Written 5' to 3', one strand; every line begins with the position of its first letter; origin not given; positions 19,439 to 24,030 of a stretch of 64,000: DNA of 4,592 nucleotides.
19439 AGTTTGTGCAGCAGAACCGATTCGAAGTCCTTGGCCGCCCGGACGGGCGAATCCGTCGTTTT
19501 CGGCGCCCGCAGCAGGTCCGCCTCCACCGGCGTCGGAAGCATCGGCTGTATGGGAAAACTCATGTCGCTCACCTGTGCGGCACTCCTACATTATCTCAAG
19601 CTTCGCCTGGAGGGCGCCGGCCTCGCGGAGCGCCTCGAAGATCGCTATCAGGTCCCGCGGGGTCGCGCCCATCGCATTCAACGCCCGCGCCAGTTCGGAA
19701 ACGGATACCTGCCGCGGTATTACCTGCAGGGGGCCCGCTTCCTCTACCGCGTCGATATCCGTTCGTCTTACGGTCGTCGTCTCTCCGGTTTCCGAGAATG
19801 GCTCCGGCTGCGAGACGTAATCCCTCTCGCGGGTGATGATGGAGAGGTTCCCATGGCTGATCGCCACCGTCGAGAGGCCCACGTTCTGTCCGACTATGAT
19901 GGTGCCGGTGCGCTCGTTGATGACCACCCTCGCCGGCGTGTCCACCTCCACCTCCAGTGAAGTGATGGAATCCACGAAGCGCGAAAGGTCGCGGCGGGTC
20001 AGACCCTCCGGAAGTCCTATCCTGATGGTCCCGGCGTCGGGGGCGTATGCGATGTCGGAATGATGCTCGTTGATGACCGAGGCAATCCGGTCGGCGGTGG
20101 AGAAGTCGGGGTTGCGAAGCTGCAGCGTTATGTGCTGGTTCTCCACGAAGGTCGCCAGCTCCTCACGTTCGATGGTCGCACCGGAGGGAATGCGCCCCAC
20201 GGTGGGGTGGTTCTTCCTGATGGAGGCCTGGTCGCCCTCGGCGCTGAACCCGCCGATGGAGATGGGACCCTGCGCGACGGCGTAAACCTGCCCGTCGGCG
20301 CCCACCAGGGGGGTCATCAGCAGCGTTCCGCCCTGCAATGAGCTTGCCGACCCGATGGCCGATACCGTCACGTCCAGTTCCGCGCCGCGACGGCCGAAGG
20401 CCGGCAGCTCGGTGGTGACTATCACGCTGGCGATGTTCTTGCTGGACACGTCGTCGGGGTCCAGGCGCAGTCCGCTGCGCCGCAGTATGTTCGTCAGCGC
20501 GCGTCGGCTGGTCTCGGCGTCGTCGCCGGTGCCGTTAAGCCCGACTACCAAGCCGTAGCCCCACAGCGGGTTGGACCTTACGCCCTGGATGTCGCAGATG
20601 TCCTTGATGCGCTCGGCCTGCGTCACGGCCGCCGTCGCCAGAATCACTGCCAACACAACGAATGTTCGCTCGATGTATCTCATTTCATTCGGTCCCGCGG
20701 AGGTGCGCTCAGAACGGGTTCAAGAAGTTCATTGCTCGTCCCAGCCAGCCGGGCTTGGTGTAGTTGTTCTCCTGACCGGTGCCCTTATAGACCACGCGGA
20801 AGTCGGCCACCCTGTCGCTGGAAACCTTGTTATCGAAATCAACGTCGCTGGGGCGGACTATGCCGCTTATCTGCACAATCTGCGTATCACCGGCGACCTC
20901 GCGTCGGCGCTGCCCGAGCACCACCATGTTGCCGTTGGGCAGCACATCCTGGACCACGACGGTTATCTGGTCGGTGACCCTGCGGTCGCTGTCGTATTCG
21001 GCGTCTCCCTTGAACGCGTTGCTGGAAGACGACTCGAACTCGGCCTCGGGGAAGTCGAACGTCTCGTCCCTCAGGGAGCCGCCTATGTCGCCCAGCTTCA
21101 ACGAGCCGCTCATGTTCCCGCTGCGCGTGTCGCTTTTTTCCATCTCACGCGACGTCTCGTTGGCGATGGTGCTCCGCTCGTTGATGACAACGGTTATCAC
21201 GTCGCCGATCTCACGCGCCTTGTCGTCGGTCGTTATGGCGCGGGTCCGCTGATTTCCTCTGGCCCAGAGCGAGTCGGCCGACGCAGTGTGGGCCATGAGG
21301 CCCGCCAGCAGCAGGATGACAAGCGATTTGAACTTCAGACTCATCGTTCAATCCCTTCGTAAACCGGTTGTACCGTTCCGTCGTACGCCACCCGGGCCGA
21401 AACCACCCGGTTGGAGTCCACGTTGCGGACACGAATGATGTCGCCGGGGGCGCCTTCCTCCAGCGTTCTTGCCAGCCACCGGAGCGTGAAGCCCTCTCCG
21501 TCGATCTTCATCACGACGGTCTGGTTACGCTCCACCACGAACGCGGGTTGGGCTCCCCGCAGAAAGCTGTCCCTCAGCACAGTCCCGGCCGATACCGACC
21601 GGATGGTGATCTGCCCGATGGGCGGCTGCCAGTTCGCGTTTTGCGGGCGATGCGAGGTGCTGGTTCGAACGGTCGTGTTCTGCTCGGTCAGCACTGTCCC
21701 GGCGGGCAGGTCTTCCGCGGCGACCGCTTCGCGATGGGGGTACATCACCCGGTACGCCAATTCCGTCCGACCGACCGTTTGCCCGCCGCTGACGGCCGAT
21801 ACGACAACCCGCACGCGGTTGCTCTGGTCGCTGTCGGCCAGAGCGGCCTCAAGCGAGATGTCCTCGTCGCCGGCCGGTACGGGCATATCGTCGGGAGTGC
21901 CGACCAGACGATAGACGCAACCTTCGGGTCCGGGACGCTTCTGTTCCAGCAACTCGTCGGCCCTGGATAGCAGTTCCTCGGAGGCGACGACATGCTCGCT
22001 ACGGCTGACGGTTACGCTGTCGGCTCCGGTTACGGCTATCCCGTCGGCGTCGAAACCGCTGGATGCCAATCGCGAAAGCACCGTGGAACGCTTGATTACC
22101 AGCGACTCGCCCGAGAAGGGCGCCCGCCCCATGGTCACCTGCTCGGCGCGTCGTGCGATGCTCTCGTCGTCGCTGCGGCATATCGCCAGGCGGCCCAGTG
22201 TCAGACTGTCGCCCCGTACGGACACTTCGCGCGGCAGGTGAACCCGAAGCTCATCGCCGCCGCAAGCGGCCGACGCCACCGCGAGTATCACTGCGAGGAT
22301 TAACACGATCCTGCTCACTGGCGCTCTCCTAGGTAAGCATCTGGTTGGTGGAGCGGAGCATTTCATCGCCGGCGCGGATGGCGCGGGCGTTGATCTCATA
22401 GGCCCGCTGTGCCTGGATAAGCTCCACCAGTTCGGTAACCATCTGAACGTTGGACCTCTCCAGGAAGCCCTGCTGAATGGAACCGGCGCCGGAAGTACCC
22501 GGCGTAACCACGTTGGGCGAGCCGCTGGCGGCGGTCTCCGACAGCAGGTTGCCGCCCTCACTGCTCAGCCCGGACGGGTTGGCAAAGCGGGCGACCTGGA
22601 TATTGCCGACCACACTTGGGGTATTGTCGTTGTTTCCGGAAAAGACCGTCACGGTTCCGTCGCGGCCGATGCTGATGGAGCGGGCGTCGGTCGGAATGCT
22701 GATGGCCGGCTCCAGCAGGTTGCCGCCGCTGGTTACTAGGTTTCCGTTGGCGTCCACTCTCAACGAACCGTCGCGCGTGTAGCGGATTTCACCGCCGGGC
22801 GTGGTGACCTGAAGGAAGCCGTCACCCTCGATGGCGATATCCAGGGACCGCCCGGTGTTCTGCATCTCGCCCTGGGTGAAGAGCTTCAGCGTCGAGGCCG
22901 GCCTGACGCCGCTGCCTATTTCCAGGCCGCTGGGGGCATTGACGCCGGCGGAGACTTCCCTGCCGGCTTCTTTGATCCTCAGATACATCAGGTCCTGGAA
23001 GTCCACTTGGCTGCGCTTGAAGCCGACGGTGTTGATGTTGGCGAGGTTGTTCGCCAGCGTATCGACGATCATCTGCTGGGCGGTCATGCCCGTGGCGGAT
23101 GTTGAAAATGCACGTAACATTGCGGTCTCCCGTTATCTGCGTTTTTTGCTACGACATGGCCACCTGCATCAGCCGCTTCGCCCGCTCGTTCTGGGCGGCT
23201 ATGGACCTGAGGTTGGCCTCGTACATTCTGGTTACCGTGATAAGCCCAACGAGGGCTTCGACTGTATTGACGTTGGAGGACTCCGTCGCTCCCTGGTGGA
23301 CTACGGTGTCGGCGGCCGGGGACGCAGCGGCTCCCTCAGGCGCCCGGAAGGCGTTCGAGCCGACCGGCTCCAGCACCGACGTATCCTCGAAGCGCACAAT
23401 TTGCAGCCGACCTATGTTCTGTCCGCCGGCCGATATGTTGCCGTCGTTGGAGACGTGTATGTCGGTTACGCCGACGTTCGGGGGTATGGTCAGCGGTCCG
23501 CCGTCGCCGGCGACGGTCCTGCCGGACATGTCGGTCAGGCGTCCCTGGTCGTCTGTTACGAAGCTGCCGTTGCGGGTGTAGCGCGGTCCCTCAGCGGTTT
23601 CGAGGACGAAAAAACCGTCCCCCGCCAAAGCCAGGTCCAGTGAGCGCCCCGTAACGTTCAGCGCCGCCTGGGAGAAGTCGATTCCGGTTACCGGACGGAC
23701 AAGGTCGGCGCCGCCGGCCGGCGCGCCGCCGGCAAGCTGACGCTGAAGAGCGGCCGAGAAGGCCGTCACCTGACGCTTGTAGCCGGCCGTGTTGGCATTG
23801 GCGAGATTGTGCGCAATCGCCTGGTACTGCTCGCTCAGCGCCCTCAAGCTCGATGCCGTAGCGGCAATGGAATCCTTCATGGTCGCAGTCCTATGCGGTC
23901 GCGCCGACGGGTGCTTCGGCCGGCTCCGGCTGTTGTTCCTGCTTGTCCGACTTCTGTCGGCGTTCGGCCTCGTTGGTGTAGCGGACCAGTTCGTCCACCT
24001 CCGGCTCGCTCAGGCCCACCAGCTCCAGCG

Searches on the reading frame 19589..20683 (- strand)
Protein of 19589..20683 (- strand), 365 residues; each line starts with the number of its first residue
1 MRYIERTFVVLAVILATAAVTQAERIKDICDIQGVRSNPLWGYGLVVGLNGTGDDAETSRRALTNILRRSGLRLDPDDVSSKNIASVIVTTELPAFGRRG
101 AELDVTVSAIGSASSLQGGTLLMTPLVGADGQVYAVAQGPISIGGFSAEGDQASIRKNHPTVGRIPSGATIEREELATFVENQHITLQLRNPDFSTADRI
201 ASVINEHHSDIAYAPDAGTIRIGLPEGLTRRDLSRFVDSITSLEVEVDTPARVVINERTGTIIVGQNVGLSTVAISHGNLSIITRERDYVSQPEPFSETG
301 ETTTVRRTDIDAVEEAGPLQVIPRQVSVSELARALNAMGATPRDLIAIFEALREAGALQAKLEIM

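Call 75: search_protein_families(library=pfam, proteins=[window:19589-20683:-], max_evalue=0.0001)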
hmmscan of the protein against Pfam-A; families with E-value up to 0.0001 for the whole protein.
window:19589-20683:- (365 aa): 1 family
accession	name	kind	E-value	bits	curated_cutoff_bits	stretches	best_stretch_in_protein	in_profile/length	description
PF02119.21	FlgI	-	2.3e-128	428.4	25.3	1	25-364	1-343/343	Flagellar P-ring protein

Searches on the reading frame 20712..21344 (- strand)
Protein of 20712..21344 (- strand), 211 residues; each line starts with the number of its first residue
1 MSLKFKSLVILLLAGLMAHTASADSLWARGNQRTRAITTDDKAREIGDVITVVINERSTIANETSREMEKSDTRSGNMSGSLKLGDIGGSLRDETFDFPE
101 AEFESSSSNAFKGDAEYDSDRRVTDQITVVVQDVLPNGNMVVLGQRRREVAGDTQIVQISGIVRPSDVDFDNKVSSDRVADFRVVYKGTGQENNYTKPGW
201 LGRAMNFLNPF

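Call 75: search_protein_families(library=pfam, proteins=[window:20712-21344:-], max_evalue=0.0001)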
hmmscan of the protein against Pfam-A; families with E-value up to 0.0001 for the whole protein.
window:20712-21344:- (211 aa): 1 family
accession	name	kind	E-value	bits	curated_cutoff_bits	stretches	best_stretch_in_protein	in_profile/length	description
PF02107.21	FlgH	-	3.5e-45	154.2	27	1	21-210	2-172/172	Flagellar L-ring protein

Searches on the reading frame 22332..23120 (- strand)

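Call 75: search_protein_families(library=pfam, proteins=[window:22332-23120:-], max_evalue=0.0001)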
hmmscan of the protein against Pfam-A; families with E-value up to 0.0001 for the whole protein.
window:22332-23120:- (263 aa): 3 families
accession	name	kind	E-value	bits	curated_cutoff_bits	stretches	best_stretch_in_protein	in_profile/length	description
PF22692.1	LlgE_F_G_D1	-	8.2e-26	90.4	27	1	96-159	1-64/64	Flagellar hook protein FlgE/F/G D1 domain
PF06429.18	Flg_bbr_C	-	9e-20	70.4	23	1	216-261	1-46/46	Flagellar basal body rod FlgEFG protein C-terminal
PF00460.25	Flg_bb_rod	-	3.4e-09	36.9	20.7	1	7-35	3-31/31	Flagella basal body rod protein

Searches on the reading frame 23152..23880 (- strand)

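Call 75: search_protein_families(library=pfam, proteins=[window:23152-23880:-], max_evalue=0.0001)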
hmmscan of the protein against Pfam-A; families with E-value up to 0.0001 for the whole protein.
window:23152-23880:- (243 aa): 2 families
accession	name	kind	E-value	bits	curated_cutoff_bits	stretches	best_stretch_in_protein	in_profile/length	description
PF22692.1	LlgE_F_G_D1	-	7.9e-14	52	27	1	84-151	1-64/64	Flagellar hook protein FlgE/F/G D1 domain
PF06429.18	Flg_bbr_C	-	1.4e-13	50.6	23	1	196-239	2-45/46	Flagellar basal body rod FlgEFG protein C-terminal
